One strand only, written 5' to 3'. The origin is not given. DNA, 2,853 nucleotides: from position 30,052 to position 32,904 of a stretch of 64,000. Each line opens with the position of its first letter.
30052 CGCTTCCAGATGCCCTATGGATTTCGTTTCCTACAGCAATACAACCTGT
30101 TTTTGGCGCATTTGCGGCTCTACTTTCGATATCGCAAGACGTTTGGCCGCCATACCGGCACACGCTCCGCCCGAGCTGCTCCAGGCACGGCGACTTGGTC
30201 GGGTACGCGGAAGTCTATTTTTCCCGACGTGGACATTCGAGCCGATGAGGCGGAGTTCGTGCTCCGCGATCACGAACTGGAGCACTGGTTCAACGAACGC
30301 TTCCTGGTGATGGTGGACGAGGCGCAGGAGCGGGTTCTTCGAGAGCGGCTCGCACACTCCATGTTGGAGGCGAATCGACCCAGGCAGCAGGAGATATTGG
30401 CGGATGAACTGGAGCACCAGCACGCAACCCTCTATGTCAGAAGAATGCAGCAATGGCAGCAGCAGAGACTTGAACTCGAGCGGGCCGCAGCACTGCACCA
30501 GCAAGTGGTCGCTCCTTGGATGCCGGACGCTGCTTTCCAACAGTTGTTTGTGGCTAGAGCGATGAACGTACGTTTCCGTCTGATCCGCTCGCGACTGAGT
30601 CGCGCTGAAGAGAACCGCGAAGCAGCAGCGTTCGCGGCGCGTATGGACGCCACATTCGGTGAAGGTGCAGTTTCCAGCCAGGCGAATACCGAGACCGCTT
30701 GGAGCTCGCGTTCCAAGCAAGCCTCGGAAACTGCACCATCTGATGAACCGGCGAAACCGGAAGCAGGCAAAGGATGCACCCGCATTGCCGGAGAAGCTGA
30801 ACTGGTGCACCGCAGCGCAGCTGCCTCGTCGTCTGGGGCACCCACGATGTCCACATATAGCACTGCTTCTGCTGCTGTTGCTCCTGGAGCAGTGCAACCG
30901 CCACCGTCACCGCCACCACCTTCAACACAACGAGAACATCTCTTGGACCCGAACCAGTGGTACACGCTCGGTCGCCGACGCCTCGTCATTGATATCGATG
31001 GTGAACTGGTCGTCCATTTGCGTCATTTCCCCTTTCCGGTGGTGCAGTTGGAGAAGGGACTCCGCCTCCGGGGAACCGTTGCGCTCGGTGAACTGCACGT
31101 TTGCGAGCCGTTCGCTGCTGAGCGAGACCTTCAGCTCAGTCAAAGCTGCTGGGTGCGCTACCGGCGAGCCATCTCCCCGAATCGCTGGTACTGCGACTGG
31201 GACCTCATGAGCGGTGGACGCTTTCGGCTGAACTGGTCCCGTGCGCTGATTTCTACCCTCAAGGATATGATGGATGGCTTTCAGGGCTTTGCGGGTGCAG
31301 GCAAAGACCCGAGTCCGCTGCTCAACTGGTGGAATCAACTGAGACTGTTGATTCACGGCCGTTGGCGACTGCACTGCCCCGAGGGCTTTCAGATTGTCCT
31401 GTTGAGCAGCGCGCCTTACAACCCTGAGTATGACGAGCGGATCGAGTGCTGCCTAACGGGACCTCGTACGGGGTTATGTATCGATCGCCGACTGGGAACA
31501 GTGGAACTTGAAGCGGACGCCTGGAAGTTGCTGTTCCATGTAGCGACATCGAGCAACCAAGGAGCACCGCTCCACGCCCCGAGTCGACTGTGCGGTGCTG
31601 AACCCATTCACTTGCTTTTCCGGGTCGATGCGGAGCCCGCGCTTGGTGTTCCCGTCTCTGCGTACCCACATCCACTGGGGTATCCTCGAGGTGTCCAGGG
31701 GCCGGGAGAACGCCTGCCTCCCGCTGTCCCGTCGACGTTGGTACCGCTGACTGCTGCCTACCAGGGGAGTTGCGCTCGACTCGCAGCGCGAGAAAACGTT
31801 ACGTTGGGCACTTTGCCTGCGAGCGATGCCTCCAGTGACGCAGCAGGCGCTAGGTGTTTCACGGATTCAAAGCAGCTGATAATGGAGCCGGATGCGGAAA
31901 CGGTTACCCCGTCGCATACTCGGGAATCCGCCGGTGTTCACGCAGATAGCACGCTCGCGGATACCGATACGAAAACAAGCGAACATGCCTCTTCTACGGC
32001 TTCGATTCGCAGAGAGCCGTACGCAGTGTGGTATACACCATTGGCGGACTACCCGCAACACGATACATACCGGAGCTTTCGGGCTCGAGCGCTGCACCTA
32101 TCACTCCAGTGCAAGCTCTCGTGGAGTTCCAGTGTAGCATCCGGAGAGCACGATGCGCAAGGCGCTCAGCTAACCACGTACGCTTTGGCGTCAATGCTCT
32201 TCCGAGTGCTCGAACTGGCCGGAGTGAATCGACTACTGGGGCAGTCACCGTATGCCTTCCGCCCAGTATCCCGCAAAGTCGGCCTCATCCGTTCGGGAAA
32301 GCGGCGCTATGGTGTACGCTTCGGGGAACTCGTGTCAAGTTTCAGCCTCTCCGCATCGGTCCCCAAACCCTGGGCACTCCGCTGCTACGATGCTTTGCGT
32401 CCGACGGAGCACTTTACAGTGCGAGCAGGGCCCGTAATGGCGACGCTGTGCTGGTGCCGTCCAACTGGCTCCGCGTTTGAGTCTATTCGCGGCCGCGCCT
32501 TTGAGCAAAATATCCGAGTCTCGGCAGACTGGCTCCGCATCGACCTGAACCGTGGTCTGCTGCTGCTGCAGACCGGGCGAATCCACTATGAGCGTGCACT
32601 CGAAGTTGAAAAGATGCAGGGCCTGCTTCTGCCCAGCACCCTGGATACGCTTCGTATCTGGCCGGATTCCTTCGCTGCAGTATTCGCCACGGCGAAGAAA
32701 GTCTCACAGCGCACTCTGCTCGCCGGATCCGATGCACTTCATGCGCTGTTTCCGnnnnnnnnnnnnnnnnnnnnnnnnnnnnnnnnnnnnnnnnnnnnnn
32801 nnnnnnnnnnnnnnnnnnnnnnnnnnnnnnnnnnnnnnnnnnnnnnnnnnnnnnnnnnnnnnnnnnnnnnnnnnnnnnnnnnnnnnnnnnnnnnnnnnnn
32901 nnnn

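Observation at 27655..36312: Giant single-exon gene for a SABRE/Hobbit/FMP27-type bridge-like lipid-transfer protein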

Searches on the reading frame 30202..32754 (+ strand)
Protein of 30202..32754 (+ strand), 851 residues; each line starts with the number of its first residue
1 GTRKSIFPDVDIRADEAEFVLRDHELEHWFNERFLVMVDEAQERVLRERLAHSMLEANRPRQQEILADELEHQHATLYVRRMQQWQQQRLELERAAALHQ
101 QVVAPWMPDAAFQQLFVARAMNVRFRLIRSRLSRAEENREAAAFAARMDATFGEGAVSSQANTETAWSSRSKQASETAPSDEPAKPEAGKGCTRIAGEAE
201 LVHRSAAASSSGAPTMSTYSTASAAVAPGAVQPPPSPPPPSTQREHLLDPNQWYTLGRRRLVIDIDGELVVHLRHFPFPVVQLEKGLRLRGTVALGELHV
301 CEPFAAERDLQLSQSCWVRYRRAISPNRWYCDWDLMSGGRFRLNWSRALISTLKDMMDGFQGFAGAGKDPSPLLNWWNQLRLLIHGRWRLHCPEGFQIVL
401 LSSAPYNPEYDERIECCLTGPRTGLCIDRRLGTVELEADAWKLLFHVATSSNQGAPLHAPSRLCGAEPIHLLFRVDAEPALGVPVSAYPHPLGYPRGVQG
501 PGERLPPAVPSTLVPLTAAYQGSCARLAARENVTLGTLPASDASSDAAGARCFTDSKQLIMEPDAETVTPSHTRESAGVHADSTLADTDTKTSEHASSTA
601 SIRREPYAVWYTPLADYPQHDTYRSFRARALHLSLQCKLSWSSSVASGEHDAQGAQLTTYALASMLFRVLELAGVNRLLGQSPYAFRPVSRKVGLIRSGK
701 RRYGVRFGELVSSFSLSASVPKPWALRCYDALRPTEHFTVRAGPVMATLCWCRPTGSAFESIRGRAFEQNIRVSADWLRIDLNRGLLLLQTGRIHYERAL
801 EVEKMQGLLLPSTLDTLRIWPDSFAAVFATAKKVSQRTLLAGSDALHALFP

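Call 44: search_protein_representatives(alignment_id=A3)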
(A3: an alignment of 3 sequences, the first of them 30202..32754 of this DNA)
Query: 3 sequences, 805 profile positions. Proteins with E-value up to 0.001 (for the whole library): 268; up to 1e-10: 69; up to 1e-30: 12. The best 150 are listed.
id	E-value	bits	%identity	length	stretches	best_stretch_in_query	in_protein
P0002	0.0e+00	1358.3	-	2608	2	1-488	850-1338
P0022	8.7e-189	646.4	-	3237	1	3-805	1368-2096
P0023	6.9e-64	233.3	-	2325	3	212-374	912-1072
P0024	1.9e-47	178.9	-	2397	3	215-374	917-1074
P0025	1.6e-46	175.8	-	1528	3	212-382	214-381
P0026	2.5e-46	175.2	-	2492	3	213-376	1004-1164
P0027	9.4e-44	166.7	-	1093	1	689-805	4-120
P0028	3.3e-43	164.9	-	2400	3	211-377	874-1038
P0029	4.1e-41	158.0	-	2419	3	210-387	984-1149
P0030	8.0e-40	153.7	-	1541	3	212-376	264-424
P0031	1.5e-38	149.5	-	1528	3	210-374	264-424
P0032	4.9e-32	127.9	-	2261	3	213-384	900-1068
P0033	2.0e-29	119.3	-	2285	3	216-376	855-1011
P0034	2.2e-28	115.9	-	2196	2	216-374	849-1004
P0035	4.3e-26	108.3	-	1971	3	216-389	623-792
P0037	1.0e-17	80.6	-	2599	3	238-426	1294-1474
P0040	2.0e-16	76.3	-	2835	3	223-379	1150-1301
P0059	8.0e-14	67.7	-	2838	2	237-387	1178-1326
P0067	1.8e-12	63.2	-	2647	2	220-374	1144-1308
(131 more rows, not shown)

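Call 47: search_protein_families(library=pfam, alignment_id=A4, max_evalue=0.001)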
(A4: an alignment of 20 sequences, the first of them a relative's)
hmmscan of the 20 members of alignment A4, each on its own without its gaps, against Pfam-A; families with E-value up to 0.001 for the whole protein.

A. member 1, P0023 (2325 aa): 1 family
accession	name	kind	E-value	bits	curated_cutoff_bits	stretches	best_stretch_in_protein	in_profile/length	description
PF10344.16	Hobbit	-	1.6e-48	165.3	24.5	2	758-1076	940-1279/2372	Hobbit/FMP27/BTLP2 family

B. families by the number of members that match (of 20 scanned): 3 families
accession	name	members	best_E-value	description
PF10344.16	Hobbit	20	0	Hobbit/FMP27/BTLP2 family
PF02535.28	Zip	1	1.5e-50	ZIP Zinc transporter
PF03008.20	DUF234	1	2.5e-05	Archaea bacterial proteins of unknown function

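Call 48: list_cluster_members(proteins=[P0023, P0024, P0026, P0032, P0034, P0037, P0040, P0059, P0022, P0067])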
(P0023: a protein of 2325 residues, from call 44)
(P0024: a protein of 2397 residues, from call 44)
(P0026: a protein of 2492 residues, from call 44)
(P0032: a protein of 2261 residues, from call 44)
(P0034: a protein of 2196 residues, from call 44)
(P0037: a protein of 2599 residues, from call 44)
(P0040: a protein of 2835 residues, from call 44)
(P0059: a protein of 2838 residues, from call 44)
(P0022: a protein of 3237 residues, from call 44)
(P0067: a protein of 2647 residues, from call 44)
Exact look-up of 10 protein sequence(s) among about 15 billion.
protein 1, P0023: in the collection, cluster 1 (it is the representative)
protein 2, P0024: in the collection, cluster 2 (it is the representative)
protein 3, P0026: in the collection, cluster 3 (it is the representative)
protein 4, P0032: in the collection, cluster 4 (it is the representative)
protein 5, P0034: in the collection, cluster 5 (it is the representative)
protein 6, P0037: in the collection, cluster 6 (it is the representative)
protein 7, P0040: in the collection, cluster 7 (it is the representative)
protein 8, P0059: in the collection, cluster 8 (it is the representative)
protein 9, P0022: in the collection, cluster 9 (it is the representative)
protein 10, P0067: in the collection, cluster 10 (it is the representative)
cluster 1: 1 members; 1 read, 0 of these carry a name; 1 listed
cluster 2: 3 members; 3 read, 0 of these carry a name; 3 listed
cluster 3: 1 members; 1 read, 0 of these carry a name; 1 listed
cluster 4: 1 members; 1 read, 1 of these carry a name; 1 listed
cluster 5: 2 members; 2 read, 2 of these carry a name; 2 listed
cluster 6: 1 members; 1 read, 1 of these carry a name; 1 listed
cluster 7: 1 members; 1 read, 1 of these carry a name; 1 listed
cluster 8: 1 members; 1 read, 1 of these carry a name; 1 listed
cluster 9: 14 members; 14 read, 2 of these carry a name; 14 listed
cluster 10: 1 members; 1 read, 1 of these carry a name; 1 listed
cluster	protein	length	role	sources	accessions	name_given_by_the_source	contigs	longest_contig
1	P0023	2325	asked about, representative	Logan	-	-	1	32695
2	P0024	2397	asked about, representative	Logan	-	-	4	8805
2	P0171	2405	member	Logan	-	-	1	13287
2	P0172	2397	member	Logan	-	-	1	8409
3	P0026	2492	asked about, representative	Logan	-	-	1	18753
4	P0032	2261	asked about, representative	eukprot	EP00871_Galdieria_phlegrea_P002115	jgi/Galph1/2904/GphlegSOOS_G1576.1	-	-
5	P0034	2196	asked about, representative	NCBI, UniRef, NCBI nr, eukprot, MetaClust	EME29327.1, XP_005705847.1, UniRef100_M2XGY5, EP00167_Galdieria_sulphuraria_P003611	uncharacterized protein Gasu_33330 [Galdieria sulphuraria] | FMP27/BLTP2/Hobbit GFWDK motif-containing RBG unit domain-containing protein n=1 ... | XP_005705847.1 hypothetical protein Gasu_33330 [Galdieria sulphuraria]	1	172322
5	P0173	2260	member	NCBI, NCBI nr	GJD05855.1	hypothetical protein Gasu2_03040 [Galdieria sulphuraria]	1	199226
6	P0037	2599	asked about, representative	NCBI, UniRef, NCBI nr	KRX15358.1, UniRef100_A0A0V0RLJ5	Uncharacterized protein T07_4304 [Trichinella nelsoni] | FMP27/BLTP2/Hobbit GFWDK motif-containing RBG unit domain-containing protein n=1 ...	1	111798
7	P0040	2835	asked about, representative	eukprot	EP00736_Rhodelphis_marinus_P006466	Rmarinus@m.16656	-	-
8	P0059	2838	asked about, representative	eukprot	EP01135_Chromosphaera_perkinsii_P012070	Nk52_evm8s2579 gene=Nk52_evmTU8s2579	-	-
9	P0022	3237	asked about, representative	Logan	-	-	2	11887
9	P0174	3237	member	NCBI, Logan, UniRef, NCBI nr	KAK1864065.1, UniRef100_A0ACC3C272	hypothetical protein I4F81_006615 [Pyropia yezoensis] | Uncharacterized protein n=1 Tax=Pyropia yezoensis TaxID=2788 RepID=A0ACC3C272_PYRYE | hypothetical protein I4F81_006615 [Neopyropia yezoensis]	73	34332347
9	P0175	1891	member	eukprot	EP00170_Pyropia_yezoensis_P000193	contig_1300_g194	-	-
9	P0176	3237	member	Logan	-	-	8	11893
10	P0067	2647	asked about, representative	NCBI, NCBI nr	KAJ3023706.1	hypothetical protein HKX48_001596 [Thoreauomyces humboldtii]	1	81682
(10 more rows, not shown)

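Call 94: search_solved_structures(query=A4, max_evalue=0.01)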
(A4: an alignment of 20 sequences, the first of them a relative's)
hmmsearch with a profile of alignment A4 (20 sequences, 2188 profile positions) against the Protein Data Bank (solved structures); distinct sequences matched with E-value up to 0.01: 0.

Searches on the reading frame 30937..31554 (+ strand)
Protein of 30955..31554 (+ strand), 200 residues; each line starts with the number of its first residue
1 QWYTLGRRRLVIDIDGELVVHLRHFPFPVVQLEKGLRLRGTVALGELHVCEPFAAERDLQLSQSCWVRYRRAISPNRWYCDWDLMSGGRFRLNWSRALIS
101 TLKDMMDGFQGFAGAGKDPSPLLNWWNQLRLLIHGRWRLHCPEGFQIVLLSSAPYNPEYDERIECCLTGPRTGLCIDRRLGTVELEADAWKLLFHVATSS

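Call 12: search_protein_families(library=pfam, proteins=[window:30955-31554:+], max_evalue=10)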
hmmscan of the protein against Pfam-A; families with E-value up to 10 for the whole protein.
window:30955-31554:+ (200 aa): 1 family
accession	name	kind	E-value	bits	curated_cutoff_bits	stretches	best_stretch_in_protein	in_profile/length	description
PF10344.16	Hobbit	-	1.2e-14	52.9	24.5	1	16-156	1136-1275/2372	Hobbit/FMP27/BTLP2 family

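Call 27: find_homologous_proteins(query=A2, max_evalue=0.001)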
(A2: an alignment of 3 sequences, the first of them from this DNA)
Query A2 (3 sequences) (206 aa, profile of the alignment): 1 proteins with E <= 0.001 among 6219 candidates.
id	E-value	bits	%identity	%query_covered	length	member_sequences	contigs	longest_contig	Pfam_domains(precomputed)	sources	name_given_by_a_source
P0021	5.4e-5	41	100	14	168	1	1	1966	-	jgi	jgi:hypothetical protein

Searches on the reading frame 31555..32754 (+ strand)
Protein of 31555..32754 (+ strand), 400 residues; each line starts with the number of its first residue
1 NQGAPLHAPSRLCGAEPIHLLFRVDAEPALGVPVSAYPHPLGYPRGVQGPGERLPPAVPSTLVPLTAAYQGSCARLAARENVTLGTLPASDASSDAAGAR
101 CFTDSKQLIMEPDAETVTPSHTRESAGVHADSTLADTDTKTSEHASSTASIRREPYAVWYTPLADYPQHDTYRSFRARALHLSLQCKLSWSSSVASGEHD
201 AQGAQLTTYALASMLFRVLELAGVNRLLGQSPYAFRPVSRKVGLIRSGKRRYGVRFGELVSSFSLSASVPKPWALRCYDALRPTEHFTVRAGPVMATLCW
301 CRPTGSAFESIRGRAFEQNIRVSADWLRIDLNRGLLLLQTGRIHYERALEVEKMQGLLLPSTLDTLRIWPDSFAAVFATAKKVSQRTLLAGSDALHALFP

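Call 12: search_protein_families(library=pfam, proteins=[window:31555-32754:+], max_evalue=10)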
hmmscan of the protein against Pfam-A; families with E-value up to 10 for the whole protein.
window:31555-32754:+ (400 aa): 1 family
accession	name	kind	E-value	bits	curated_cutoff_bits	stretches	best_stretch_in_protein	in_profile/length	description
PF10344.16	Hobbit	-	0.0024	15.4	24.5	1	163-214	1352-1399/2372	Hobbit/FMP27/BTLP2 family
